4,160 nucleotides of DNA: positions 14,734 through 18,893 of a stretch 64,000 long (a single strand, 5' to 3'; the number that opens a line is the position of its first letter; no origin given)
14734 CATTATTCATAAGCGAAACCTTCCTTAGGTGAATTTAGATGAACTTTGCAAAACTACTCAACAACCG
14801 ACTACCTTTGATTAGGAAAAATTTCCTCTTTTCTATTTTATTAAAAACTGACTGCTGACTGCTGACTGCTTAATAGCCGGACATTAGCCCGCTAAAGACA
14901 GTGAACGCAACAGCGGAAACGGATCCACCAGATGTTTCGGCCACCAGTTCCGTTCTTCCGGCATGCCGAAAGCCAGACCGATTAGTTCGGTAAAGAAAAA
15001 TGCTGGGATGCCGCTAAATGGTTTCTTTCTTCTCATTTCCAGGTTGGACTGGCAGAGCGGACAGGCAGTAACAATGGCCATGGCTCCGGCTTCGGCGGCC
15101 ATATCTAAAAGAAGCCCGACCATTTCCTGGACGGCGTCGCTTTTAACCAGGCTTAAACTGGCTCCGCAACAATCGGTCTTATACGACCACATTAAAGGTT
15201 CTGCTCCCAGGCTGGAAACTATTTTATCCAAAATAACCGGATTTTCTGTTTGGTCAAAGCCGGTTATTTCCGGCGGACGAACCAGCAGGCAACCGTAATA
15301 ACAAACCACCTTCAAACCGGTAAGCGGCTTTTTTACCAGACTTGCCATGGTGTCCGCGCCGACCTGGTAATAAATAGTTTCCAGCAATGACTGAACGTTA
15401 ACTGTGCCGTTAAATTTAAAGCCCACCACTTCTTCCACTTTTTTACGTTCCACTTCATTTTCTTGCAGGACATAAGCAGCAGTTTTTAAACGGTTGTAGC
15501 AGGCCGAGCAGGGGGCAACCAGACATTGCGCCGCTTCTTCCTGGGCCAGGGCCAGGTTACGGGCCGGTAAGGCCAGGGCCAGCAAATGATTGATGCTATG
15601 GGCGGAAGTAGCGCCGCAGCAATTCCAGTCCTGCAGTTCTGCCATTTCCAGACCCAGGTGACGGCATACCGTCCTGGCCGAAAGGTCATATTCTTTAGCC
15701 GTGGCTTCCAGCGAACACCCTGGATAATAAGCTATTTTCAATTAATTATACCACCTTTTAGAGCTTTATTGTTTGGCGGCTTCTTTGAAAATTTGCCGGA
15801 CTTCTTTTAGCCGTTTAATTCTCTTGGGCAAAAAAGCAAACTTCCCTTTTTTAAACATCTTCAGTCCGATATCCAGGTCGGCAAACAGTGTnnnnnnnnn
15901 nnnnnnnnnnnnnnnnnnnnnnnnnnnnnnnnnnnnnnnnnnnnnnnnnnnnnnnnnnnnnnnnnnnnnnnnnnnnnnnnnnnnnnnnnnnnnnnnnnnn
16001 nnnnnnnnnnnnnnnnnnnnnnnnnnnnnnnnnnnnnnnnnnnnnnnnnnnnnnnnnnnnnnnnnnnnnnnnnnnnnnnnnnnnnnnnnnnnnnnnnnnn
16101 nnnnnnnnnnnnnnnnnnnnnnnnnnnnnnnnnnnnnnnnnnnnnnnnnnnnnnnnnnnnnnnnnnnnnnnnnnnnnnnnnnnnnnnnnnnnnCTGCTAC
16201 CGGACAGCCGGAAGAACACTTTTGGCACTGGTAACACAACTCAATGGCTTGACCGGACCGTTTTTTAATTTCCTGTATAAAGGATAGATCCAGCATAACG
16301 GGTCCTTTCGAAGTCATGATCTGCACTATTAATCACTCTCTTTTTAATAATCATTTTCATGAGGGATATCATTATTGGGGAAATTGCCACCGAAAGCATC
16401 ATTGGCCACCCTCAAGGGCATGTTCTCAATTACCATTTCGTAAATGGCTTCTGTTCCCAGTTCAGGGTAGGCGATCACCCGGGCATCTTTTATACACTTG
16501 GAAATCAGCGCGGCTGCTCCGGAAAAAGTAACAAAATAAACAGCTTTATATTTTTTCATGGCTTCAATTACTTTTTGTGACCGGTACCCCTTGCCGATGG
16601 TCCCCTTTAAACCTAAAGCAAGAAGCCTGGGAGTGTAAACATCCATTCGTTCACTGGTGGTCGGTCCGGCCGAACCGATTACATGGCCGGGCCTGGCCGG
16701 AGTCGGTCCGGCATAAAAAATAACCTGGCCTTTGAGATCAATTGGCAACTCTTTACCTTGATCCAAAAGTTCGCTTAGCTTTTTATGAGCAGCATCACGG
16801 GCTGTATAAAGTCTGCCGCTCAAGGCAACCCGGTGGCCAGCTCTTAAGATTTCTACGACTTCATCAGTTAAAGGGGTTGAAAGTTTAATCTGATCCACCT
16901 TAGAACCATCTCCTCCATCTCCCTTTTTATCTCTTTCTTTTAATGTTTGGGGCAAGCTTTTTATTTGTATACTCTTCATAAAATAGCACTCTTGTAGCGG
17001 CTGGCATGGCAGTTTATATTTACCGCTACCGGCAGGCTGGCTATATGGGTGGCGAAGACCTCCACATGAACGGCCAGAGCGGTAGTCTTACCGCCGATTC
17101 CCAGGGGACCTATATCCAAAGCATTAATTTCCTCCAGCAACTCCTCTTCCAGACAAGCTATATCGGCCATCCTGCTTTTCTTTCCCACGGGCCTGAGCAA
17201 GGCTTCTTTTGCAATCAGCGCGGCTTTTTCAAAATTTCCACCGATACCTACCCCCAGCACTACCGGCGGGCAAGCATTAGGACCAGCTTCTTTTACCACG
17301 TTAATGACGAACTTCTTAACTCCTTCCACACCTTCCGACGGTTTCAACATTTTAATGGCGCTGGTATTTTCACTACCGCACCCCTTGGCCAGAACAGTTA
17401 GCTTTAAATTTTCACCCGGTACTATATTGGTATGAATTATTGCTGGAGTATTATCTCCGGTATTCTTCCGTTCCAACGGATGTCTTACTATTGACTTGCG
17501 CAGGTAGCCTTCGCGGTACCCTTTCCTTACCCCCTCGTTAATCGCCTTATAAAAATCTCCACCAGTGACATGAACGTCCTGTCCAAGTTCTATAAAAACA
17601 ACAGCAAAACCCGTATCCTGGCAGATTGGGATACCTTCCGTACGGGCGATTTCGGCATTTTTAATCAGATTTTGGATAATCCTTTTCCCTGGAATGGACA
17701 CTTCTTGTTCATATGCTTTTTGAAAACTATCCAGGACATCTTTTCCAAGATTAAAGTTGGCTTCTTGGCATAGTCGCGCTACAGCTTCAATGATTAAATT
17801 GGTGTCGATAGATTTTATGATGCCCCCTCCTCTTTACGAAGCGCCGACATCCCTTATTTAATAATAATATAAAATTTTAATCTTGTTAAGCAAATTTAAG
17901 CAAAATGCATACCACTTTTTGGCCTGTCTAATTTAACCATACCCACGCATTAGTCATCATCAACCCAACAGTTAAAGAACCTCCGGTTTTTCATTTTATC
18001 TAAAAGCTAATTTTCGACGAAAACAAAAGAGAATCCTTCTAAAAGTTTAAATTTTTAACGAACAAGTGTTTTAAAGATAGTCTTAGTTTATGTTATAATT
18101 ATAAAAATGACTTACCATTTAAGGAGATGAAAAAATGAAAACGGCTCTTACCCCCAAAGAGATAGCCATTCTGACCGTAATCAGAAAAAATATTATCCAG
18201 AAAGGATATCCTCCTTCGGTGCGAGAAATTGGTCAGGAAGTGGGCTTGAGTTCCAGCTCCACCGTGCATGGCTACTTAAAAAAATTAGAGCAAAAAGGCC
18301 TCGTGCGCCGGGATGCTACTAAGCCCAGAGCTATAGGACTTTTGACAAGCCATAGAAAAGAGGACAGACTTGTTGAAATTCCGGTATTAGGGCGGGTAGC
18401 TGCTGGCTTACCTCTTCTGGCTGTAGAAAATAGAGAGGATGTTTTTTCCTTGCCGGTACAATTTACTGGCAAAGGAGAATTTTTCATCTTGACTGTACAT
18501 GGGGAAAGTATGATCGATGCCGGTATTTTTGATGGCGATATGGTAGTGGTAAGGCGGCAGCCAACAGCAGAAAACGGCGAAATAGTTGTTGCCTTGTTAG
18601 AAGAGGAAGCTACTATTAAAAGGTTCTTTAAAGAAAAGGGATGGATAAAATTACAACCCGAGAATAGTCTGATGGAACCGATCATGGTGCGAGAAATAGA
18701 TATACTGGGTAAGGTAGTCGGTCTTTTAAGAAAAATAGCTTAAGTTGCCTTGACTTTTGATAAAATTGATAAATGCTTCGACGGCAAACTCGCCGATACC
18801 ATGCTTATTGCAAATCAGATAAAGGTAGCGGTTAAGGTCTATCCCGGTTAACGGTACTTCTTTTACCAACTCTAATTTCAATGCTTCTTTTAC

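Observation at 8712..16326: Hdr/MvhD/FrhB-like redox module sits where succinate dehydrogenase is expected in the methylmalonyl-CoA operon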

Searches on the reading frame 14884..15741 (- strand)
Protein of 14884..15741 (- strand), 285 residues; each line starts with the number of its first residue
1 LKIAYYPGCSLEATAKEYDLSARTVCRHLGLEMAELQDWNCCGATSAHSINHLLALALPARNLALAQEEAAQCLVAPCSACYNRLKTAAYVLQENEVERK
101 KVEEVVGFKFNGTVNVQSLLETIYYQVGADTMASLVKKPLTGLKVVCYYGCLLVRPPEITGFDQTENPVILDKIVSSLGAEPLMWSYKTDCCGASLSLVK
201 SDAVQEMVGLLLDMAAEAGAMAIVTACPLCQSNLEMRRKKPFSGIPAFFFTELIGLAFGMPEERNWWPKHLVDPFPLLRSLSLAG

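Call 4: search_protein_families(library=pfam, proteins=[window:14884-15741:-])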
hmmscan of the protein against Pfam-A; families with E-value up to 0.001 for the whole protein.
window:14884-15741:- (285 aa): 1 family
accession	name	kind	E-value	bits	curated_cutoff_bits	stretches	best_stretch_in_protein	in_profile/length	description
PF02754.22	CCG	-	6.4e-25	87.5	20.6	2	3-86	1-85/85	Cysteine-rich domain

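Call 13: find_encoding_contigs(protein=window:14884-15741:-, flank=10000, max_places=6)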
Protein window:14884-15741:- (285 aa): no gene with exactly this product is on record in the collection.

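Call 81: search_protein_families(library=ncbifam, max_evalue=0.00001, proteins=[window:14884-15741:-])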
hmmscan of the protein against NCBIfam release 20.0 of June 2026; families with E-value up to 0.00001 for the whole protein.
window:14884-15741:- (285 aa): 5 families
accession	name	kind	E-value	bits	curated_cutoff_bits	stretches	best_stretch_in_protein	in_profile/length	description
NF042965.1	MFR_anch_SdhE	equivalog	4.1e-48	164.4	500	1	2-264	2-268/282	8-methylmenaquinol:fumarate reductase membrane anchor subunit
TIGR03288.1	CoB_CoM_SS_B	equivalog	6.1e-48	163.6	345.15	1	2-279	1-288/290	CoB--CoM heterodisulfide reductase subunit B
NF041780.1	hetero_SS_HdrB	equivalog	1.1e-15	57.7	450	1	19-234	22-251/304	ferredoxin:CoB-CoM heterodisulfide reductase subunit HdrB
NF045670.1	quin_L_LdhH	equivalog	1.1e-10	40.5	800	1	1-235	467-686/706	L-lactate dehydrogenase (quinone) large subunit LdhH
NF004898.0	PRK06259.1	equivalog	9.9e-08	31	385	1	1-236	262-465/488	fumarate reductase (CoM/CoB) subunit TfrB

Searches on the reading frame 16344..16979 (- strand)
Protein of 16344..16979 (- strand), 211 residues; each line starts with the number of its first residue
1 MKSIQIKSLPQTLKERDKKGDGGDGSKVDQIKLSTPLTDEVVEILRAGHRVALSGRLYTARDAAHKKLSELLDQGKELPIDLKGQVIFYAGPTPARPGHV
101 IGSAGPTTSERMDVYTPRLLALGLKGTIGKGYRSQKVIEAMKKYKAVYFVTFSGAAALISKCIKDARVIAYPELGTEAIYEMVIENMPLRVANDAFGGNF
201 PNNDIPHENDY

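Call 4: search_protein_families(library=pfam, proteins=[window:16344-16979:-])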
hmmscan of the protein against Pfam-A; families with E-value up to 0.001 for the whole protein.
window:16344-16979:- (211 aa): 1 family
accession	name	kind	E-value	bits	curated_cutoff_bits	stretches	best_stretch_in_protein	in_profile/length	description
PF05683.17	Fumerase_C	-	5.5e-58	196.1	22.2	1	8-200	14-201/205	Fumarase C-terminus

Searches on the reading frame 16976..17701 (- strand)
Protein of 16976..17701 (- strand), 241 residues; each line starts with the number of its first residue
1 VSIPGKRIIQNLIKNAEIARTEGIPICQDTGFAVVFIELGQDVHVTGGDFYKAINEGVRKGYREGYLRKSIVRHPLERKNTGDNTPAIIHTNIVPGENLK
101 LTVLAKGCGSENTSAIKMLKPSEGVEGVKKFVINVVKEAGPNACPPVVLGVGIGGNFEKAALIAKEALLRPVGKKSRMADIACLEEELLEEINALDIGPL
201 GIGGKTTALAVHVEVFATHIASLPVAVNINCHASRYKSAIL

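Call 4: search_protein_families(library=pfam, proteins=[window:16976-17701:-])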
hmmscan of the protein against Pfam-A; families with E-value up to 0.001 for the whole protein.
window:16976-17701:- (241 aa): 1 family
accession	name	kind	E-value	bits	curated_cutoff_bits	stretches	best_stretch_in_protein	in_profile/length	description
PF05681.19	Fumerase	-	1.7e-107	359.2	25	1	5-238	35-268/270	Fumarate hydratase (Fumerase)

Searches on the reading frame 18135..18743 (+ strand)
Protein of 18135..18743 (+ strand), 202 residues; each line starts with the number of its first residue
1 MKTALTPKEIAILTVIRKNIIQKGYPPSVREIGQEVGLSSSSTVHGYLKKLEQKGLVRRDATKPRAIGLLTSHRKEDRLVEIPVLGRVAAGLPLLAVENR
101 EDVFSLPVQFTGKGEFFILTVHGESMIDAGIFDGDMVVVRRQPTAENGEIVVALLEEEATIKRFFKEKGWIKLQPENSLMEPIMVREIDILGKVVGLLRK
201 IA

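Call 69: search_protein_families(library=pfam, max_evalue=0.0001, proteins=[window:18135-18743:+])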
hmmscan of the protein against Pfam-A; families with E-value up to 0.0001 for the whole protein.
window:18135-18743:+ (202 aa): 5 families
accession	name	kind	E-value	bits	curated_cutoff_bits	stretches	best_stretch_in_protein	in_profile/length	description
PF00717.28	Peptidase_S24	-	2.1e-32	111.7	23.3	1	83-195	1-116/116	Peptidase S24-like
PF01726.22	LexA_DNA_bind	-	6.8e-22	77.5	23.7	1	3-66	2-65/65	LexA DNA binding domain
PF13412.12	HTH_24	-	2.5e-05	24.2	21.9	0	20-58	11-48/48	Winged helix-turn-helix DNA-binding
PF12802.13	MarR_2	-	2.8e-05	24.6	27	0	25-59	20-52/61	MarR family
PF09339.16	HTH_IclR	-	3.4e-05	23.9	22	1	27-60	19-51/52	IclR helix-turn-helix domain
